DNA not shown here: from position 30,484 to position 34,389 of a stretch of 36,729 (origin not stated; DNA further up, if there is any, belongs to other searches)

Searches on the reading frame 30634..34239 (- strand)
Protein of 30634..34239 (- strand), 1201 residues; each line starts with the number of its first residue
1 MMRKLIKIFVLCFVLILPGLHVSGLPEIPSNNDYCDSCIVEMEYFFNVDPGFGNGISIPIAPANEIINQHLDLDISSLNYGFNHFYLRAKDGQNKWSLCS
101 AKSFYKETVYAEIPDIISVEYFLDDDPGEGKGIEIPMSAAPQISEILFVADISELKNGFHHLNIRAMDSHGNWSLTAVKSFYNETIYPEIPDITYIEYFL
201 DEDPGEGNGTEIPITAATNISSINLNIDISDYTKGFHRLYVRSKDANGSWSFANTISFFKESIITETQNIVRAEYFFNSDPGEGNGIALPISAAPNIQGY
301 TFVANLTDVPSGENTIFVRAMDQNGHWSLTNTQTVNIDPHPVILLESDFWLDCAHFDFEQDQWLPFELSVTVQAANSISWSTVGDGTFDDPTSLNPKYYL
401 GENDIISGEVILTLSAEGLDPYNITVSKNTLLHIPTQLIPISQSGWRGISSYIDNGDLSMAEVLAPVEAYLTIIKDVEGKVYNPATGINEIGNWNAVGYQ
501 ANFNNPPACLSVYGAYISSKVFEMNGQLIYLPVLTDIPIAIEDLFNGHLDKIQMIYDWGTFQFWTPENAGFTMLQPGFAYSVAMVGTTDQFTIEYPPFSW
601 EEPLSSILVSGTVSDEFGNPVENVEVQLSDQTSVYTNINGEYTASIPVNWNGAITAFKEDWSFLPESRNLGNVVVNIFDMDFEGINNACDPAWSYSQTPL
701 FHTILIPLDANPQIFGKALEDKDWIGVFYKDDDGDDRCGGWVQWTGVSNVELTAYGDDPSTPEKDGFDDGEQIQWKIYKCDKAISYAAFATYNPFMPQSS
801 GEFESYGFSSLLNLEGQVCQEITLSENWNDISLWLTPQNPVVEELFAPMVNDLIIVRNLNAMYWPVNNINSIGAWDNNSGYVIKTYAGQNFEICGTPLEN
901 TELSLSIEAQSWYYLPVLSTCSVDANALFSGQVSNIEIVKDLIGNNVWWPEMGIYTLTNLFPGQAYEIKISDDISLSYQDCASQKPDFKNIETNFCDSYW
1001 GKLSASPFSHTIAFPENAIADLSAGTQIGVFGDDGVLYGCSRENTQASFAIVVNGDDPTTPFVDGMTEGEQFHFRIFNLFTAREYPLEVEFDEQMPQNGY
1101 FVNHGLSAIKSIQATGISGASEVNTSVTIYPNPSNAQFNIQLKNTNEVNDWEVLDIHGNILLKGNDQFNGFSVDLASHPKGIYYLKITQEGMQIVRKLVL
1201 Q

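Call 64: search_protein_families(library=pfam, max_evalue=0.001, proteins=[window:30634-34239:-])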
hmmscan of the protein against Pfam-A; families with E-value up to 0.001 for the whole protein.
window:30634-34239:- (1201 aa): 3 families
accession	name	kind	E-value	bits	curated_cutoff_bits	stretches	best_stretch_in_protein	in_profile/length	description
PF18962.6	Por_Secre_tail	-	1.3e-13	51.5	27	1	1129-1199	1-74/75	Secretion system C-terminal sorting domain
PF13620.12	CarboxypepD_reg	-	6.4e-06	26.9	32.3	1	609-647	2-46/82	Carboxypeptidase regulatory-like domain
PF07495.19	Y_Y_Y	-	1.7e-05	25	26.6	0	298-337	25-62/65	Y_Y_Y domain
